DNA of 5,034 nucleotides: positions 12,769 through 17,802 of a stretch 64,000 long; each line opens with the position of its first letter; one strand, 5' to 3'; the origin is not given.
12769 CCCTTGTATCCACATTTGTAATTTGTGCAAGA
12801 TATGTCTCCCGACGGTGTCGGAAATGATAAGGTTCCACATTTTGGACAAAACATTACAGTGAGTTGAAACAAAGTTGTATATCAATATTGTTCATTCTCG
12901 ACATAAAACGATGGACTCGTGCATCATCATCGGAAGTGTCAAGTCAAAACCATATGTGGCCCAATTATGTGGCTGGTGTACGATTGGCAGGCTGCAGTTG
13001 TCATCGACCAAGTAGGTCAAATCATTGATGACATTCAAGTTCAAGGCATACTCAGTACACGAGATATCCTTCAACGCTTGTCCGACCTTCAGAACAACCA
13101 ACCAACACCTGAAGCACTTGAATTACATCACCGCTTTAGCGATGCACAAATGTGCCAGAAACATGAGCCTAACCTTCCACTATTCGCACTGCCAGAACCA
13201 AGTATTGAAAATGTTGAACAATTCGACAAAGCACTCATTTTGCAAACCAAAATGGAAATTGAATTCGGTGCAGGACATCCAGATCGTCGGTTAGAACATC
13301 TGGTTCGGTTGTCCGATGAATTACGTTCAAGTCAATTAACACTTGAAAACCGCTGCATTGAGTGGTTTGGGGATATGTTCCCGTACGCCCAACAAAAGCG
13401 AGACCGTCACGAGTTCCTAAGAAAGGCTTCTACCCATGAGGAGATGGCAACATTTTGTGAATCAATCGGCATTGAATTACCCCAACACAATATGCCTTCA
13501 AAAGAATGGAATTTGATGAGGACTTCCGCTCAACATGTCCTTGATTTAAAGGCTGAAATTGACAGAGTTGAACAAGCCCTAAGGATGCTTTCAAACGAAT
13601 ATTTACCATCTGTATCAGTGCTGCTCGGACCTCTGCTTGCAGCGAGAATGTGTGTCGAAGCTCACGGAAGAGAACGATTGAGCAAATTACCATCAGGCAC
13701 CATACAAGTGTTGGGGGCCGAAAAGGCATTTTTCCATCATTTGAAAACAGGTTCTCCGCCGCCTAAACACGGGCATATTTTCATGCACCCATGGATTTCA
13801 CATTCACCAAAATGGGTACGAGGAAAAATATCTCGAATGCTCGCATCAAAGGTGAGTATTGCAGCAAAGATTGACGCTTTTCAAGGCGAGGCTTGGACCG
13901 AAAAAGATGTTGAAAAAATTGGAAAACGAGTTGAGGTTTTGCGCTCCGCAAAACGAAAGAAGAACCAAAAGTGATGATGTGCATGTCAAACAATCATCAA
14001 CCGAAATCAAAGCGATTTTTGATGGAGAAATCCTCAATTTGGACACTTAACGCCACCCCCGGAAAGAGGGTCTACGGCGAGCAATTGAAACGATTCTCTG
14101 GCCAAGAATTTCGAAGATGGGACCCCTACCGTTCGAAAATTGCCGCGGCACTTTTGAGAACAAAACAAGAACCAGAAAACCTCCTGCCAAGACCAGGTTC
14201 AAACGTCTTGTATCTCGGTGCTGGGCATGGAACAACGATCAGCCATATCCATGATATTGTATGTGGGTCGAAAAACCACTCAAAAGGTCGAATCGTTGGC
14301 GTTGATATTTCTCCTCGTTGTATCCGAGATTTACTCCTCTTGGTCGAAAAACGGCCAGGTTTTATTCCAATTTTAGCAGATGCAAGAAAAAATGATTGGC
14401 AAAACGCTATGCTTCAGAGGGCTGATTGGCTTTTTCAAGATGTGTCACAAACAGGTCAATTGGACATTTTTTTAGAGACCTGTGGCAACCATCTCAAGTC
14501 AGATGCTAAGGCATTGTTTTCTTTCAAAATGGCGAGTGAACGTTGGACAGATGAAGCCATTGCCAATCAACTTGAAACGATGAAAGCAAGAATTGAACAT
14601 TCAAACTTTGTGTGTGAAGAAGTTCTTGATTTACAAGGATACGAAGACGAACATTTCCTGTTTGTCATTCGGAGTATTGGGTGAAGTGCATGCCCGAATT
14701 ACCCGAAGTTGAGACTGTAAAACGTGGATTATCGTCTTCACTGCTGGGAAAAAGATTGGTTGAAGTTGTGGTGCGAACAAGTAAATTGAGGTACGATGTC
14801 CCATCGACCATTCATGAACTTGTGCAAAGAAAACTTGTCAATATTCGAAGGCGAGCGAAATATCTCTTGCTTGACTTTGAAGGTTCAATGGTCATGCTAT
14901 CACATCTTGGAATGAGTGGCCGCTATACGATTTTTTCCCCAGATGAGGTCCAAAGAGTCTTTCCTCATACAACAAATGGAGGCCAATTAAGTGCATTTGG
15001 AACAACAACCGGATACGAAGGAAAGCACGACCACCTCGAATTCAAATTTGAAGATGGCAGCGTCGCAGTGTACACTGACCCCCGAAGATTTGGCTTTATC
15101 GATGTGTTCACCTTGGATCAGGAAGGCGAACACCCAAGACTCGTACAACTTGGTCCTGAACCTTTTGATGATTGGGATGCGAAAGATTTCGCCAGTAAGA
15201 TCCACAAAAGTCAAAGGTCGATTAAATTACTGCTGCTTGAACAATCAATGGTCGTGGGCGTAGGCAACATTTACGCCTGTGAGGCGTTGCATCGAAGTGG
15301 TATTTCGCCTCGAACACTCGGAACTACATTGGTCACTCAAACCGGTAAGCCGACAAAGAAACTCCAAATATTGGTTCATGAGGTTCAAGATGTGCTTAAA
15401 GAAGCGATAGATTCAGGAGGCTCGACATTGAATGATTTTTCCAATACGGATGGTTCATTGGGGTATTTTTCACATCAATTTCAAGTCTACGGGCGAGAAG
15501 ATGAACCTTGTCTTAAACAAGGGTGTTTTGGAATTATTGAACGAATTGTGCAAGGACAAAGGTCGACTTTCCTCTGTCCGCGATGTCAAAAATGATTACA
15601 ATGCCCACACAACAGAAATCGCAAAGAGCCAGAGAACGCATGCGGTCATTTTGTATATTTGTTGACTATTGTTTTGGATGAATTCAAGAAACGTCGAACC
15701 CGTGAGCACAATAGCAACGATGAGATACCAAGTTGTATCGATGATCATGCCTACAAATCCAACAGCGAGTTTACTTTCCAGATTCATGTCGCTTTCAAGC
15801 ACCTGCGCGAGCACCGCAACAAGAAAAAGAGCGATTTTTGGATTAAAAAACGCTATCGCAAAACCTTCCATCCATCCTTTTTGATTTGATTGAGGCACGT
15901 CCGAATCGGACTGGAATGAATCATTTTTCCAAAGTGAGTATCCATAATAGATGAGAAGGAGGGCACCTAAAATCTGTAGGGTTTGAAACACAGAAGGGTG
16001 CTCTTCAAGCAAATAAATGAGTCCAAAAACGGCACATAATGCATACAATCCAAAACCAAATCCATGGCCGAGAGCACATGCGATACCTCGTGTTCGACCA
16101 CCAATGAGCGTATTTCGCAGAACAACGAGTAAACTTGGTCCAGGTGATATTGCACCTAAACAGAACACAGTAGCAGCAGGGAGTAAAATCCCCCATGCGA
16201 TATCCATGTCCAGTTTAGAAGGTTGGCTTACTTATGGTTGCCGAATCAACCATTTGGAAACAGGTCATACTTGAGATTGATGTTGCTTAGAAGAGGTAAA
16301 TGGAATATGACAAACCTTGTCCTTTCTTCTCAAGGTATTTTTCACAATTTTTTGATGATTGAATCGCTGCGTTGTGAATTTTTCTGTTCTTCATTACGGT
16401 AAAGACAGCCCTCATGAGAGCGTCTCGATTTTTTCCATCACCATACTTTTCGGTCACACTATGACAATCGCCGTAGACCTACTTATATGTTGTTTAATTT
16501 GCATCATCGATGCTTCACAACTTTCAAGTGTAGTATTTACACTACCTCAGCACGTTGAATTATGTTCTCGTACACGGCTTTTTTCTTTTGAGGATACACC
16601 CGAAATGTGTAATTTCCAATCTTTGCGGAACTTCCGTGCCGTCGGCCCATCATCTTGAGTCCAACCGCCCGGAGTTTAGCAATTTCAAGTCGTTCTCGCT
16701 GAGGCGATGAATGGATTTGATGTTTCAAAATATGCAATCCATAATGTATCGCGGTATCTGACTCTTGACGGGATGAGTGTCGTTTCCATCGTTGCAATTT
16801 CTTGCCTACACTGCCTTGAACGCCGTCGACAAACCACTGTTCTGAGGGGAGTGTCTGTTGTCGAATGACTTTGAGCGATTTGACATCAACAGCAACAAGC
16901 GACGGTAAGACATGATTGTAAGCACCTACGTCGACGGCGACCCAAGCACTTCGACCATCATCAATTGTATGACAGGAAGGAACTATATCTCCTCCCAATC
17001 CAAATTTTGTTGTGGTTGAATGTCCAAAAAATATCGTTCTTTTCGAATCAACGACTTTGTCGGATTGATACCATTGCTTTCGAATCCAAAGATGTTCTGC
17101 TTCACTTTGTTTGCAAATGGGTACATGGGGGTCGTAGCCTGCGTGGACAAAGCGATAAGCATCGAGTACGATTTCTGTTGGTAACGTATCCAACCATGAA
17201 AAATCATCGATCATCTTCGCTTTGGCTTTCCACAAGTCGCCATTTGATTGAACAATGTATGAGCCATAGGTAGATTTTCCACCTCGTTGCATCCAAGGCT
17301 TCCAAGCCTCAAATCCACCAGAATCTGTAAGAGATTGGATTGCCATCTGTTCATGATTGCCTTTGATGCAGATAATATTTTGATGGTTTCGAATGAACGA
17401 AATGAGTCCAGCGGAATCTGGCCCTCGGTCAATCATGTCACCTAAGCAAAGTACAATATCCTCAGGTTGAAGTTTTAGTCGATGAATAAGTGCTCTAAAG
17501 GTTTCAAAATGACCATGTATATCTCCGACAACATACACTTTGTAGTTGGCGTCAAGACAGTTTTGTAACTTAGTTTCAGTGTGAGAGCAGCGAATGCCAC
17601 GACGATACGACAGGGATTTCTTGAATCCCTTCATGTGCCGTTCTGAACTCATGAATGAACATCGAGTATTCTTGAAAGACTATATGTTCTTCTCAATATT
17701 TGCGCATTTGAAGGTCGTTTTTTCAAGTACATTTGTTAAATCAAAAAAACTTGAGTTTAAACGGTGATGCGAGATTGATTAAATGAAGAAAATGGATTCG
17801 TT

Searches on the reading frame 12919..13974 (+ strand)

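Call 11: search_protein_families(library=pfam, proteins=[window:12919-13974:+], max_evalue=0.0001)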
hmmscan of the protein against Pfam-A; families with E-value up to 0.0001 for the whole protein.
window:12919-13974:+ (351 aa): 1 family
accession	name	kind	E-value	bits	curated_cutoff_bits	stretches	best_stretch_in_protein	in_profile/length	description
PF01798.23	Nop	-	2e-33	116.2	25.4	1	184-335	72-223/228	snoRNA binding domain, fibrillarin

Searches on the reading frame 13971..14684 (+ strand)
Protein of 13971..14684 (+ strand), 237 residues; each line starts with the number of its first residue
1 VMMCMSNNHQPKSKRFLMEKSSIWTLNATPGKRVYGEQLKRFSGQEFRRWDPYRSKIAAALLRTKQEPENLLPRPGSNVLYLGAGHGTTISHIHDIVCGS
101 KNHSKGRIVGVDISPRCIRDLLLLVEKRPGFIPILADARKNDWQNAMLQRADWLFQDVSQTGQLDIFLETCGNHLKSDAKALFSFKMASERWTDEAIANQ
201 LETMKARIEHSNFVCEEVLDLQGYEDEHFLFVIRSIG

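Call 11: search_protein_families(library=pfam, proteins=[window:13971-14684:+], max_evalue=0.0001)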
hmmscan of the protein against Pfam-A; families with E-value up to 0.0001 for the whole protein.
window:13971-14684:+ (237 aa): 1 family
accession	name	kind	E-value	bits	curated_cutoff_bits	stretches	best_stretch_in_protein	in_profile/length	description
PF01269.23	Fibrillarin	-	9.5e-48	162.7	27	1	20-233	19-223/227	Fibrillarin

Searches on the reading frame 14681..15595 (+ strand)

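Call 11: search_protein_families(library=pfam, proteins=[window:14681-15595:+], max_evalue=0.0001)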
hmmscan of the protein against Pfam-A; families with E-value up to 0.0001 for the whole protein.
window:14681-15595:+ (304 aa): 3 families
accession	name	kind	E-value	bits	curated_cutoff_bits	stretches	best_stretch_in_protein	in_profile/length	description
PF01149.29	Fapy_DNA_glyco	-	3.1e-31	108.9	25.5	1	4-139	1-116/117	Formamidopyrimidine-DNA glycosylase N-terminal domain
PF06831.19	H2TH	-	1.7e-21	76.4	34.7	1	157-252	1-91/93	Formamidopyrimidine-DNA glycosylase H2TH domain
PF06827.20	zf-FPG_IleRS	-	8e-08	32.4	21.3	1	275-304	2-29/30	Zinc finger found in FPG and IleRS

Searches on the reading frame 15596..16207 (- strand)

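Call 11: search_protein_families(library=pfam, proteins=[window:15596-16207:-], max_evalue=0.0001)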
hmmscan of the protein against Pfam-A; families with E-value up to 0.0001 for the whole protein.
window:15596-16207:- (203 aa): 1 family
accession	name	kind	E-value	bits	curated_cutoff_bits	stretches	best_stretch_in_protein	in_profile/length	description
PF01810.24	LysE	-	1e-27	97.3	25.6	1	18-200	3-190/193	LysE type translocator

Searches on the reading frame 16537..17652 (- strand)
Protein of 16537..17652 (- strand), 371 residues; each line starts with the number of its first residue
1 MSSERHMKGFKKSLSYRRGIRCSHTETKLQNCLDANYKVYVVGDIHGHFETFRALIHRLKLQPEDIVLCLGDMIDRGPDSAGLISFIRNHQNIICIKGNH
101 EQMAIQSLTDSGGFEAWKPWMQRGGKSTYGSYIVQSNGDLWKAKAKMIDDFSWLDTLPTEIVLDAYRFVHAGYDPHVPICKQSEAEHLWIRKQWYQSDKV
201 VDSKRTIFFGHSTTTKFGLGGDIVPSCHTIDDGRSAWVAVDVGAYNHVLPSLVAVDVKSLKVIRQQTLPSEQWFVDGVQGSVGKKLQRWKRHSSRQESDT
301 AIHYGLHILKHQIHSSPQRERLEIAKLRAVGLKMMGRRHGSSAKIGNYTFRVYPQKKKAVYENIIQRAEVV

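Call 12: search_protein_families(library=pfam, proteins=[window:16537-17652:-], max_evalue=0.0001)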
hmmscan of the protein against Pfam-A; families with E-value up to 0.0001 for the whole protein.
window:16537-17652:- (371 aa): 1 family
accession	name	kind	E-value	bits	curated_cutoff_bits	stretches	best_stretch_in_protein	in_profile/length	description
PF00149.33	Metallophos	-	1.1e-16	62.2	21.5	1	38-215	2-159/191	Calcineurin-like phosphoesterase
